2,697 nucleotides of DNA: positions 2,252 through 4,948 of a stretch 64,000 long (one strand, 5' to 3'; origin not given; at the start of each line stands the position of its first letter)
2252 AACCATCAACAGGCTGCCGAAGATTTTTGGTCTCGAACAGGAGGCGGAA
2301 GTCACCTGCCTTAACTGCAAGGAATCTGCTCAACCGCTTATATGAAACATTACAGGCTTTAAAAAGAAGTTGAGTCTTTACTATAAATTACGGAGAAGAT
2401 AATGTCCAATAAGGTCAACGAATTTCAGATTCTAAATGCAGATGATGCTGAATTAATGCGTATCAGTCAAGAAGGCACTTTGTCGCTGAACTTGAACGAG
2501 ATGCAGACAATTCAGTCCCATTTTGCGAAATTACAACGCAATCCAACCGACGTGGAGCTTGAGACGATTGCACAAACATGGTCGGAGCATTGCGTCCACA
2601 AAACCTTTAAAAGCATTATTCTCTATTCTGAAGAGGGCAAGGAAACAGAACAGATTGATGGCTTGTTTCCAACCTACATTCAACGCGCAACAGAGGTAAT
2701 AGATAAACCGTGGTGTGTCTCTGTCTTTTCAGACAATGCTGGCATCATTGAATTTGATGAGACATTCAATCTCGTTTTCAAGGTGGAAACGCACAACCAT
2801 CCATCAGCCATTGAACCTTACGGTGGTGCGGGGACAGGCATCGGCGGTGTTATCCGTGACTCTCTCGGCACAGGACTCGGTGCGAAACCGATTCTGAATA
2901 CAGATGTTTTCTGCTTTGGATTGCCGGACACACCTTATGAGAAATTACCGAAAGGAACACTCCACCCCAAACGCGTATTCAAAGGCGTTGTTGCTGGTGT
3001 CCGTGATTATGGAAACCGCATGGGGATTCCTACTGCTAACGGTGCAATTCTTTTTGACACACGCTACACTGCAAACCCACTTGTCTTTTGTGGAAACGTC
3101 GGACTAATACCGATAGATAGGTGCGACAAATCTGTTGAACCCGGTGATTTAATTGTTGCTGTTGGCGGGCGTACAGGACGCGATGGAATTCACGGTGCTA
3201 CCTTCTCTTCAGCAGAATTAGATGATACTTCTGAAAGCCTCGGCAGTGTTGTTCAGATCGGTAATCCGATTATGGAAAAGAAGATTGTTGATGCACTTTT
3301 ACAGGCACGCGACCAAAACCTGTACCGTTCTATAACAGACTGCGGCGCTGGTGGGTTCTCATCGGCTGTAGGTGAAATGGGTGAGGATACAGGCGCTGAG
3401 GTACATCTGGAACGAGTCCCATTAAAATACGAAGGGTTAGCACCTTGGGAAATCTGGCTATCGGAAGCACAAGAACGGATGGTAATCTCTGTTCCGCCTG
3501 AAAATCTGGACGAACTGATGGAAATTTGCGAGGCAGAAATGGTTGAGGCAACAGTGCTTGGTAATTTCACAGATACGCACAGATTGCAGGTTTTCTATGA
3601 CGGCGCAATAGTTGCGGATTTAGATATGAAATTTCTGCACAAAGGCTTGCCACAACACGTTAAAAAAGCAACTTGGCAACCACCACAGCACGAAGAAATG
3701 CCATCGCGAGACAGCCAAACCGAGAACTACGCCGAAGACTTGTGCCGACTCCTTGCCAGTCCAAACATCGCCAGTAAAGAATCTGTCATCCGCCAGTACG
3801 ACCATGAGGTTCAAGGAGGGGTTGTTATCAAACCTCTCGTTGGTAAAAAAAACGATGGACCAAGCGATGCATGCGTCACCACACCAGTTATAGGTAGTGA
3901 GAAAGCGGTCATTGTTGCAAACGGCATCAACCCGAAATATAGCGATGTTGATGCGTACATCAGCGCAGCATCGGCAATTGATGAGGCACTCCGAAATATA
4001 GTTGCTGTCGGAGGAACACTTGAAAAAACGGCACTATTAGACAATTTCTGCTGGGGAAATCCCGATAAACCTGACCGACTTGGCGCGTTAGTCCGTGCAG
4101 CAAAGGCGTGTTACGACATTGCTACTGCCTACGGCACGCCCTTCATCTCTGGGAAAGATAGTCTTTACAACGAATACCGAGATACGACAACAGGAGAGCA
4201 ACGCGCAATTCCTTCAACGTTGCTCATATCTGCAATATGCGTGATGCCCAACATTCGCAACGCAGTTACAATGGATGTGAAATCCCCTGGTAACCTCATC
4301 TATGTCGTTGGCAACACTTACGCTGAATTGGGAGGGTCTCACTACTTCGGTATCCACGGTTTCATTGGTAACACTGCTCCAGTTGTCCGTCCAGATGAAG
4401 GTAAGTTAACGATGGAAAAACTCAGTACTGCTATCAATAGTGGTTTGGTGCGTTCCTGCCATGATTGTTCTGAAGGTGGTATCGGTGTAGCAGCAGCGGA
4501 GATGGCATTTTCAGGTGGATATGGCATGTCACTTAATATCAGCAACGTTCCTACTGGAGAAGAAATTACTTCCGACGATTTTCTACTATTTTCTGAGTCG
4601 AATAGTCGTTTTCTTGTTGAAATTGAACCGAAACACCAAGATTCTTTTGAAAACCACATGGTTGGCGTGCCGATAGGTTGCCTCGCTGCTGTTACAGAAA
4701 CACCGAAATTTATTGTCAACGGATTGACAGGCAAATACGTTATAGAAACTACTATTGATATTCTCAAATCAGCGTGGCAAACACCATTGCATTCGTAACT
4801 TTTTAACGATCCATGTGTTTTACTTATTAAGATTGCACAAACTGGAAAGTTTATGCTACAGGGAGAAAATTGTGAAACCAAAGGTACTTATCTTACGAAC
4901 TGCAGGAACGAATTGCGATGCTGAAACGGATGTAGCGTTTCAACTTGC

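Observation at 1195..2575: About 190-bp duplication of the purL 5' end (RBS plus ~57 codons) bracketing an AbrB/PIN toxin-antitoxin cassette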

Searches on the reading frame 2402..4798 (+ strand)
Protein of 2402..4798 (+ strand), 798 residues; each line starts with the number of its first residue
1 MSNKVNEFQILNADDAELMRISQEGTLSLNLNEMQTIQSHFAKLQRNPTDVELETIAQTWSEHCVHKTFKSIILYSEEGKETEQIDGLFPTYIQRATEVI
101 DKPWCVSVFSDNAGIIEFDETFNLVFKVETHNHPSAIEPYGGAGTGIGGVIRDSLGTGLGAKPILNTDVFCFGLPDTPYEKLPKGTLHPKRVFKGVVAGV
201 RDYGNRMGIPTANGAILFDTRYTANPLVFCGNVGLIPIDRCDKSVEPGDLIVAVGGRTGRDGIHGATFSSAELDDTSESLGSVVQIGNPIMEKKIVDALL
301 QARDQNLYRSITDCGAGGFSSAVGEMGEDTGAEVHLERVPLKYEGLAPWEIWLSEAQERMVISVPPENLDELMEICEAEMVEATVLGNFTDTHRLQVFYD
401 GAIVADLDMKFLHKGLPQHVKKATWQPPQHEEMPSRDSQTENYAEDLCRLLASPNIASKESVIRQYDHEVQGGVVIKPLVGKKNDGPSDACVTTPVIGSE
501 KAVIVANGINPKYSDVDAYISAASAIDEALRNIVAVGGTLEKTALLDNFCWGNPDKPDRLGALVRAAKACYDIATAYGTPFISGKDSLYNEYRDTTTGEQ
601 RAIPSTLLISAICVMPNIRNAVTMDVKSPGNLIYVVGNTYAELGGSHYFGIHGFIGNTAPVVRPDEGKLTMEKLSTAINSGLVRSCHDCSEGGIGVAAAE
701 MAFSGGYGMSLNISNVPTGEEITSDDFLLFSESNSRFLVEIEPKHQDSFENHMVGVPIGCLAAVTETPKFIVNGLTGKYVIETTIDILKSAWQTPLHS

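Call 7: search_protein_families(library=pfam, proteins=[window:2402-4798:+], max_evalue=0.01)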
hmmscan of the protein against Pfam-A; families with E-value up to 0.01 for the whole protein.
window:2402-4798:+ (798 aa): 4 families
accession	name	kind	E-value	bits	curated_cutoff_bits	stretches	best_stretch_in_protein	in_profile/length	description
PF02769.27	AIRS_C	-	3.6e-53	180.3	23.1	2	246-399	1-155/156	AIR synthase related protein, C-terminal domain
PF00586.29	AIRS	-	4.6e-26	91.9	24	2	111-236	2-112/112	AIR synthase related protein, N-terminal domain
PF18072.6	FGAR-AT_linker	-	4.5e-20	72.3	26.6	1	18-67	1-50/50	Formylglycinamide ribonucleotide amidotransferase linker domain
PF22689.1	FGAR-AT_PurM_N-like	-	9.7e-06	25.9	27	1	458-612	1-158/160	FGAR-AT PurM_N-like domain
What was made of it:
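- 2402..4798 (+): Intact purL (small-type FGAM synthase II, 798 aa). Pfam domains FGAR-AT_linker, AIRS and AIRS_C (call 7).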

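Call 8: find_encoding_contigs(protein=window:2402-4798:+, flank=10000, max_places=10)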
Protein window:2402-4798:+ (798 aa): 4 contigs read that carry it; 2 places shown.
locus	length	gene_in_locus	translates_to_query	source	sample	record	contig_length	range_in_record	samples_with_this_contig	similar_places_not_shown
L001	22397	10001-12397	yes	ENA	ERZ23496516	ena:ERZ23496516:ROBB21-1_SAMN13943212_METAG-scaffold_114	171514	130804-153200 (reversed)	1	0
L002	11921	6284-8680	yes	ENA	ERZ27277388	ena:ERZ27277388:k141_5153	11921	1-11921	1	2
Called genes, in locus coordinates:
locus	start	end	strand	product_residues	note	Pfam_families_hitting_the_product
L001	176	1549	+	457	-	PF20254:DMFA2_C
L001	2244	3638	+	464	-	PF00884:Sulfatase, PF01663:Phosphodiest (faint), PF16347:SGSH_C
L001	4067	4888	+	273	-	PF09370:PEP_hydrolase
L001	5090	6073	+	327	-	PF14088:DUF4268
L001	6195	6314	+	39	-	-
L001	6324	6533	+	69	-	-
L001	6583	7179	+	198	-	-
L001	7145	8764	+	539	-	-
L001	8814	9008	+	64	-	PF18072:FGAR-AT_linker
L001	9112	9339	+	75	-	-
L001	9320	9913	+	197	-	PF01850:PIN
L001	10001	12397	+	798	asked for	PF18072:FGAR-AT_linker, PF00586:AIRS, PF02769:AIRS_C, PF22689:FGAR-AT_PurM_N-like (weak), PF00586:AIRS, PF02769:AIRS_C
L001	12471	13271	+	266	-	PF13507:GATase_5, PF01965:DJ-1_PfpI (weak), PF07685:GATase_3 (weak)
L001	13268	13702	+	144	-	-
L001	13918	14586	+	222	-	-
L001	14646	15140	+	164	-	PF06094:GGACT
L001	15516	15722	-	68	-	-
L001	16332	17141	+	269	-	PF00290:Trp_syntA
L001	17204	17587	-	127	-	-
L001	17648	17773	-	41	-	-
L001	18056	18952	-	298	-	PF00248:Aldo_ket_red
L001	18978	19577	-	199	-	PF02775:TPP_enzyme_C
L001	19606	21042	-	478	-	PF16153:DUF4861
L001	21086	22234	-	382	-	PF00266:Aminotran_5, PF01041:DegT_DnrJ_EryC1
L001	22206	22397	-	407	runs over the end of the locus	PF00535:Glycos_transf_2, PF10111:Glyco_tranf_2_2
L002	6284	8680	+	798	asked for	PF18072:FGAR-AT_linker, PF00586:AIRS, PF02769:AIRS_C, PF22689:FGAR-AT_PurM_N-like (weak), PF00586:AIRS, PF02769:AIRS_C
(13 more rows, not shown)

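Call 9: find_related_loci(query=window:2402-4798:+, collection=genome_contigs, flank=10000)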
Query window:2402-4798:+ (798 aa) in genome_contigs; peptide patterns used: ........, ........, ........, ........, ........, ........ (x = any residue, [..] = any of these).
599 stretches matched a pattern (row limit reached: there are more); 593 encode a relative of the query (tblastn E <= 1e-3); the best 80 are kept; 80 distinct loci.
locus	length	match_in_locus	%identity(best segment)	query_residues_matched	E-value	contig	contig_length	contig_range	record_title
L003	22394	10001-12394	93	1-798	0e+0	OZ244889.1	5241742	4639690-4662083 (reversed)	MAG: Candidatus Poribacteria bacterium isolate e98e4a03-ae45-434a-8c9f-424be2589405 genome assembly, chromosome: 1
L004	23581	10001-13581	93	1-798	0e+0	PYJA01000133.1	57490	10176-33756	MAG: Candidatus Poribacteria bacterium isolate PCPOR2a Ga0207197_1133, whole genome shotgun sequence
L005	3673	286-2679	86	1-798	0e+0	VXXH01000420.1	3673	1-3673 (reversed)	MAG: Candidatus Poribacteria bacterium isolate SB0668_bin_37 NODE_10622_length_3673_cov_5.568823, whole genome shotgun s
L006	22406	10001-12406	86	1-798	0e+0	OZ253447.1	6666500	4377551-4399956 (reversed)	MAG: Candidatus Poribacteria bacterium isolate c3a381aa-0ed9-4b9f-99fb-31763fcdc289 genome assembly, chromosome: 1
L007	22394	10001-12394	85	1-798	0e+0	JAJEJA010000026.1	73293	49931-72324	MAG: Candidatus Poribacteria bacterium isolate p16x63bins.62 k141_96052, whole genome shotgun sequence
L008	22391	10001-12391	85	1-793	0e+0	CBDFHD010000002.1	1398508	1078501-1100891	MAG: Candidatus Poribacteria bacterium isolate 3ddb7f14-4d05-4080-9b3f-f5d75a2c5508 genome assembly, contig: contig_2, w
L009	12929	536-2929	84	1-798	0e+0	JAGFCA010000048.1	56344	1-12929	MAG: Candidatus Poribacteria bacterium isolate SB0202 contig_33129, whole genome shotgun sequence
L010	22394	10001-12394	83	1-798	0e+0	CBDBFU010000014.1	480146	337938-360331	MAG: Candidatus Poribacteria bacterium isolate 0db8f60b-b66d-466f-879a-884326031337 genome assembly, contig: contig_14,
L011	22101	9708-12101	83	1-798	0e+0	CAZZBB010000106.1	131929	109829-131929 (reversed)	MAG TPA_asm: uncultured bacterium isolate SRP338948_co1_166 genome assembly, contig: k141_407975, whole genome shotgun s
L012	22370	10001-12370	78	5-793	0e+0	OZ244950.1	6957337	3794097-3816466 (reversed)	MAG: Candidatus Poribacteria bacterium isolate 1741874c-865a-47cd-958f-7fa2b3d0eca7 genome assembly, chromosome: 1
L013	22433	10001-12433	76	5-793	0e+0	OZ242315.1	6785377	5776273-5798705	MAG: Candidatus Poribacteria bacterium isolate 55818b94-eea9-47de-9476-a843df335cd7 genome assembly, chromosome: 1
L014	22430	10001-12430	75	6-793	0e+0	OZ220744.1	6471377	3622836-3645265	MAG: Candidatus Poribacteria bacterium isolate 67f587a8-c379-43ee-8694-439c00dbce40 genome assembly, chromosome: 1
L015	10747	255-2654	77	5-793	0e+0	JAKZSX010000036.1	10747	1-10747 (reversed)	MAG: Candidatus Poribacteria bacterium isolate Langseth_MAG_00044 Langseth_MAG_00044_000000000036, whole genome shotgun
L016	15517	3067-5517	75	1-793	0e+0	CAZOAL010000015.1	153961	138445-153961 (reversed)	MAG TPA_asm: uncultured bacterium isolate SRP119689_co1_304 genome assembly, contig: NODE_66_length_153961_cov_26.888178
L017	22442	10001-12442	75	2-793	0e+0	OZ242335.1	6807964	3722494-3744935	MAG: Candidatus Poribacteria bacterium isolate 0e18bbbf-3c5b-4f4e-9be4-718f64127597 genome assembly, chromosome: 1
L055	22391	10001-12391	85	1-797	0e+0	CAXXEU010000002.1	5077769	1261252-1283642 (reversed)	MAG: Candidatus Poribacteria bacterium isolate 3e89c7d8-7361-487e-81cd-bcd86543e134 genome assembly, contig: contig_2, w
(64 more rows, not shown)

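Call 39: search_protein_families(library=ncbifam, proteins=[L001:6583-7179:+, L001:7145-8764:+, L001:5090-6073:+, L055:477-5318:+], max_evalue=0.01)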
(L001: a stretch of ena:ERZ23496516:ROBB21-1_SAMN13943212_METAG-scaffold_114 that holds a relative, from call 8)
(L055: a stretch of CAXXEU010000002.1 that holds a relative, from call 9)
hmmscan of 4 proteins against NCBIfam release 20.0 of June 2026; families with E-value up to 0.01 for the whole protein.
L001:6583-7179:+ (198 aa): 1 family
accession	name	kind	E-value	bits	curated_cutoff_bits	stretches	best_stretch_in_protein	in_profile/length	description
NF042927.1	capsid_Caudo_2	equivalog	0.0047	15.9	80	0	41-135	70-163/280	HK97-fold major capsid protein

L001:7145-8764:+ (539 aa): 0 families

L001:5090-6073:+ (327 aa): 0 families

L055:477-5318:+ (1613 aa): 8 families
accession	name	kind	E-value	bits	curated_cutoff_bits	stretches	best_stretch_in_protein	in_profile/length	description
TIGR04095.1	dnd_restrict_1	equivalog_domain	1.1e-18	67.5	600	2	538-623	321-403/451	DNA phosphorothioation system restriction enzyme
NF046051.1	restrict_EcoAI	equivalog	1e-08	34.1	550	1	184-354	148-293/768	EcoAI/FtnUII family type I restriction enzme subunit R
NF010337.0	PRK13766.1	equivalog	1.3e-07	30.1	610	1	539-607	404-472/781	Hef nuclease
NF053632.1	heli_RadD_YejH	equivalog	1.1e-06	27.3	720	1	532-612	274-351/573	DNA repair helicase RadD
NF045503.1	repair_heli_XPB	equivalog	2e-05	23.3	610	1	186-274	178-264/548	DNA repair helicase XPB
NF008521.0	PRK11448.1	equivalog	2.3e-05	22.6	729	1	188-261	409-486/1123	type I restriction-modification system endonuclease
TIGR02987.1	met_A_Alw26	exception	7.5e-05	21.6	353.5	1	861-1098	1-215/523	Alw26I/Eco31I/Esp3I family type II restriction adenine-specific DNA-methyltransferase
NF003673.1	PRK05298.1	equivalog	0.0071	14.7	743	0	189-258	7-74/653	excinuclease ABC subunit UvrB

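Call 40: search_protein_families(library=padloc, proteins=[L001:6583-7179:+, L001:7145-8764:+, L001:5090-6073:+, L055:477-5318:+], max_evalue=0.01)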
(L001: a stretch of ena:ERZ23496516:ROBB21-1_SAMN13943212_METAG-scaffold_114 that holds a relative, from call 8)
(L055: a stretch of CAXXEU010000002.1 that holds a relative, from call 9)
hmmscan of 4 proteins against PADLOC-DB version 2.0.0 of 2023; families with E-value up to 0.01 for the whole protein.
L001:6583-7179:+ (198 aa): 0 families

L001:7145-8764:+ (539 aa): 0 families

L001:5090-6073:+ (327 aa): 4 families
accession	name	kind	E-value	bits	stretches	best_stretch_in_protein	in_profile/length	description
PDLC04911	PDC-S11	-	1.2e-94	315.2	1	6-319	1-314/318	-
PDLC04912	PDC-S11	-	4.2e-81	270.5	1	8-318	4-311/313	-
PDLC04914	PDC-S11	-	1.5e-75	252.3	1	8-319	4-310/314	-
PDLC04913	PDC-S11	-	3.1e-25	87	2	105-323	149-370/375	-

L055:477-5318:+ (1613 aa): 23 families
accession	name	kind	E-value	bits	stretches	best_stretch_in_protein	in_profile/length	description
PDLC03597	REase_MTase_IIG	-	0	1862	1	30-1608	9-1637/1646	Type IIG restriction enzyme-methyltransferase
PDLC03051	REase_MTase_I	-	0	1221.8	1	24-1608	16-1586/1591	Type I restriction enzyme-methyltransferase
PDLC03621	REase_MTase_IIG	-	1.2e-118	395.7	1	730-1605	171-1011/1024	Type IIG restriction enzyme-methyltransferase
PDLC03610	REase_MTase_IIG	-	5.7e-39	131.9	2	1039-1558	545-1035/1096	Type IIG restriction enzyme-methyltransferase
PDLC03631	REase_MTase_IIG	-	4.2e-34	115.6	2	841-1189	287-653/1086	Type IIG restriction enzyme-methyltransferase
PDLC02707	PbeA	-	8.7e-24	82.1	2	526-623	544-637/672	PbeA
PDLC02704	PbeA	-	1.3e-18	64.8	2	525-621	557-649/682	PbeA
PDLC04134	mad2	-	1.3e-16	58.5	1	740-1161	137-462/492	mads_2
PDLC02706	PbeA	-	1.1e-11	42.1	2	550-619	606-675/722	PbeA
PDLC02703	PbeA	-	3.4e-09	33.9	2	544-607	544-603/626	PbeA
PDLC03335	MTase_II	-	2.3e-06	24.6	1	845-1111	60-287/607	Type II methyltransferase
PDLC02705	PbeA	-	1.3e-05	21.6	1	558-617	575-638/691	PbeA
PDLC01439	typeIV_DinG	-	1.4e-05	21.9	1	186-257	10-78/575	CAS-IV-A; associated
PDLC03852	LmuA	-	6.4e-05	21.1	1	82-131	46-101/336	-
PDLC01763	Cas3b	-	7.3e-05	19.7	1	213-284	266-342/762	-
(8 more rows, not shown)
